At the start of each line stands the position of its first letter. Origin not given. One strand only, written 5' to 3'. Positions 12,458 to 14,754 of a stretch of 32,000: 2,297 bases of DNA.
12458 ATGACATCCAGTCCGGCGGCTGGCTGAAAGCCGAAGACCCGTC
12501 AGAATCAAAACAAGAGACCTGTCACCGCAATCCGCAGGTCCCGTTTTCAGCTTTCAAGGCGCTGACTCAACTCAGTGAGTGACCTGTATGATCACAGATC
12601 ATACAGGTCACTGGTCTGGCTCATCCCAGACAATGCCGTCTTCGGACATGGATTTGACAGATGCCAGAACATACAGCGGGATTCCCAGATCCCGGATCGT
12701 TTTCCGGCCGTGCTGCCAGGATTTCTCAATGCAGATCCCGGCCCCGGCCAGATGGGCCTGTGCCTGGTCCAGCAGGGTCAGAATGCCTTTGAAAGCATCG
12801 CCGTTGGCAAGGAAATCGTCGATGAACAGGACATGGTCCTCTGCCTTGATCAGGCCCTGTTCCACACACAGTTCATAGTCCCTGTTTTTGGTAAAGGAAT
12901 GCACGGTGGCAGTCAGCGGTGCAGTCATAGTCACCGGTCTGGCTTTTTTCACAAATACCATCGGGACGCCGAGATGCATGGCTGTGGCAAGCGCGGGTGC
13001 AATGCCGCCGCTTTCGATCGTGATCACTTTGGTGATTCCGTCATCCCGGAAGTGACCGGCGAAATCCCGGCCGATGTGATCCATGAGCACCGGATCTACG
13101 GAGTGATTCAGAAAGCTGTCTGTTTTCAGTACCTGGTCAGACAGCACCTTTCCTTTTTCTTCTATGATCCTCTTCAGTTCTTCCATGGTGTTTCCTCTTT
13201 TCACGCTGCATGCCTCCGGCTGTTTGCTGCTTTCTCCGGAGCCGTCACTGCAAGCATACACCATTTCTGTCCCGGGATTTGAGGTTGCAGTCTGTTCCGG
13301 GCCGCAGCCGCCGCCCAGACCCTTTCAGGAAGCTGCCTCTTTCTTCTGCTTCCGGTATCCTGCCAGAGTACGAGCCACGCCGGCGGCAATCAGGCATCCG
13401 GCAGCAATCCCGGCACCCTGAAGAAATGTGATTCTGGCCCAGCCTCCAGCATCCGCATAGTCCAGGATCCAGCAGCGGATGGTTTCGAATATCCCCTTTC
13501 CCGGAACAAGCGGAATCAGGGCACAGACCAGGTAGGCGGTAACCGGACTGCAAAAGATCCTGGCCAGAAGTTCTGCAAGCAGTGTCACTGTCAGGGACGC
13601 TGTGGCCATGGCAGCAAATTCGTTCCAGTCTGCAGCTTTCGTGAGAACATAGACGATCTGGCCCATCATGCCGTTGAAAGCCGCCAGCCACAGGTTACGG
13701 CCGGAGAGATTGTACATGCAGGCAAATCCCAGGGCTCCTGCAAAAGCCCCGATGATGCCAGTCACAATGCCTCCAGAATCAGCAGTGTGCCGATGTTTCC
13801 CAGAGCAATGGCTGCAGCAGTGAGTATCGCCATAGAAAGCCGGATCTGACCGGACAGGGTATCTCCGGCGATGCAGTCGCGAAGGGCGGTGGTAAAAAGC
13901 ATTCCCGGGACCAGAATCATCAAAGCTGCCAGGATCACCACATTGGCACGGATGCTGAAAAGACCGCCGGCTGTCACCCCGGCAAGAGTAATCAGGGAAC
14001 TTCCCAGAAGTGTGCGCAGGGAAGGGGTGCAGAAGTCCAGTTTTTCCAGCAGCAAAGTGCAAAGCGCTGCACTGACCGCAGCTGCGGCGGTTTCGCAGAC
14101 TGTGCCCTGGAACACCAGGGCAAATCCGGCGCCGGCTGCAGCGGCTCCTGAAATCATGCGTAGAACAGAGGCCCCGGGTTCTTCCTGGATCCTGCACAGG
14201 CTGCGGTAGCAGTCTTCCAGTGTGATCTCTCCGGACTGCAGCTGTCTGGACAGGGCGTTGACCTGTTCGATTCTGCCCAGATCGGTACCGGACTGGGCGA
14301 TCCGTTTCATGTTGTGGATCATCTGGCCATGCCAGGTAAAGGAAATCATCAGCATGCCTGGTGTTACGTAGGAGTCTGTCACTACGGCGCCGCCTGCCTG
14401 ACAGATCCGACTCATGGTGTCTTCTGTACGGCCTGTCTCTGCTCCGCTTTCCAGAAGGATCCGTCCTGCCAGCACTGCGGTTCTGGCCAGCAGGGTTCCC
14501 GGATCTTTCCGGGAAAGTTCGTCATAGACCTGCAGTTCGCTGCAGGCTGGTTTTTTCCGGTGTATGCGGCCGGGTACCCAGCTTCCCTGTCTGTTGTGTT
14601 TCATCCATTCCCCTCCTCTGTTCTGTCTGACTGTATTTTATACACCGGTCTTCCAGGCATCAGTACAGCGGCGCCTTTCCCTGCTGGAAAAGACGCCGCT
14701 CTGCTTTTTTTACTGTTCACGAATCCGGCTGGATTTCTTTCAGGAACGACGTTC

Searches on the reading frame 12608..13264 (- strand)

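Call 19: search_protein_families(library=pfam, proteins=[window:12608-13264:-], max_evalue=0.001)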
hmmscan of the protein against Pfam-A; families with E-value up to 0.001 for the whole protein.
window:12608-13264:- (218 aa): 1 family
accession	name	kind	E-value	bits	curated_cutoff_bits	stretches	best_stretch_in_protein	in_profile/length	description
PF00156.33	Pribosyltran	-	2.9e-08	33.6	26.3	1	63-181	14-126/158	Phosphoribosyl transferase domain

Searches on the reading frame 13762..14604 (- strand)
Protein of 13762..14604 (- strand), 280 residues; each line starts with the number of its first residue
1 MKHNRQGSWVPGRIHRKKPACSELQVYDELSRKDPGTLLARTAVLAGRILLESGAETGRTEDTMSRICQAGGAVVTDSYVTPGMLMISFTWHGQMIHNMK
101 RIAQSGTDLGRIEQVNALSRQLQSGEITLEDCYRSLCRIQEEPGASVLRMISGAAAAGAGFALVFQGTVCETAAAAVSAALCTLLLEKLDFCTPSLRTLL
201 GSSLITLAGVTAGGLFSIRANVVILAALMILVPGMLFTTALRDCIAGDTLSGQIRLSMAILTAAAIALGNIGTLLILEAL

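Call 19: search_protein_families(library=pfam, proteins=[window:13762-14604:-], max_evalue=0.001)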
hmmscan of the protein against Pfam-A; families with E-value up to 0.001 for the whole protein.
window:13762-14604:- (280 aa): 2 families
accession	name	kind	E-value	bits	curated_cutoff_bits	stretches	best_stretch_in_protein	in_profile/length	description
PF06738.18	ThrE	-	6.7e-50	170.2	26.3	1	42-273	2-237/241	Putative threonine/serine exporter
PF12821.13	ThrE_2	-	9.7e-05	23.1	27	1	154-270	5-123/129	Threonine/Serine exporter, ThrE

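Call 59: find_encoding_contigs(protein=window:13762-14604:-, flank=10000, max_places=10)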
Protein window:13762-14604:- (280 aa): 22 contigs read that carry it; 6 places shown.
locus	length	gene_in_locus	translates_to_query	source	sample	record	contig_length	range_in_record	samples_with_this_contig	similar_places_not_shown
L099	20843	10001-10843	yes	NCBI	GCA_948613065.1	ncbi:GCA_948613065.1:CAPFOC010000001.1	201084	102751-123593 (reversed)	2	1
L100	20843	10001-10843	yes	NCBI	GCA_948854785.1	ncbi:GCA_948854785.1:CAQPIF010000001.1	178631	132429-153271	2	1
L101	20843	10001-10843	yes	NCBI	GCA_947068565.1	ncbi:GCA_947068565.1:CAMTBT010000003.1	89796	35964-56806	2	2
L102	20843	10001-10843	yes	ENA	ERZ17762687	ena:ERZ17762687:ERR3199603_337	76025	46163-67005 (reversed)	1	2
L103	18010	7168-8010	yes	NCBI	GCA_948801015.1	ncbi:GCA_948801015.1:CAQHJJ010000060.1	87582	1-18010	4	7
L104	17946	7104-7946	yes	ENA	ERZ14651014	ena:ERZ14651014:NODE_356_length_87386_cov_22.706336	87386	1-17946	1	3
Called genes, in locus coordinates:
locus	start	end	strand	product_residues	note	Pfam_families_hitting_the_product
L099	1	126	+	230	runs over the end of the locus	PF00072:Response_reg, PF00486:Trans_reg_C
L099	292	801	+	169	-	PF04299:FMN_bind_2 (weak), PF01243:PNPOx_N, PF12900:Pyridox_ox_2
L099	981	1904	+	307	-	PF00392:GntR (faint), PF14502:HTH_41, PF14503:YhfZ_C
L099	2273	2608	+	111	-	PF00874:PRD (weak)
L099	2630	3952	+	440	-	PF10797:YhfT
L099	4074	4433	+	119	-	PF10941:DUF2620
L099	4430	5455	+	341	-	PF01425:Amidase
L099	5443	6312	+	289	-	PF02126:PTE, PF01026:TatD_DNase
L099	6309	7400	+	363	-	PF00266:Aminotran_5, PF01053:Cys_Met_Meta_PP, PF06838:Met_gamma_lyase (faint), PF22475:YhfS-like_C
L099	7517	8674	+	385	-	PF01168:Ala_racemase_N, PF21279:YhfX-like_C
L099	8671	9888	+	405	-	PF01676:Metalloenzyme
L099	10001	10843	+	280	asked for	PF06738:ThrE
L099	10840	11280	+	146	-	PF06738:ThrE (weak), PF12821:ThrE_2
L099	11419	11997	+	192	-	PF00156:Pribosyltran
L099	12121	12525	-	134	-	PF00300:His_Phos_1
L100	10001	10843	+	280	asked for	PF06738:ThrE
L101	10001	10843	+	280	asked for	PF06738:ThrE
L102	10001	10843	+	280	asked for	PF06738:ThrE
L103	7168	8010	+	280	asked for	PF06738:ThrE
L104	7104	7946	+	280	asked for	PF06738:ThrE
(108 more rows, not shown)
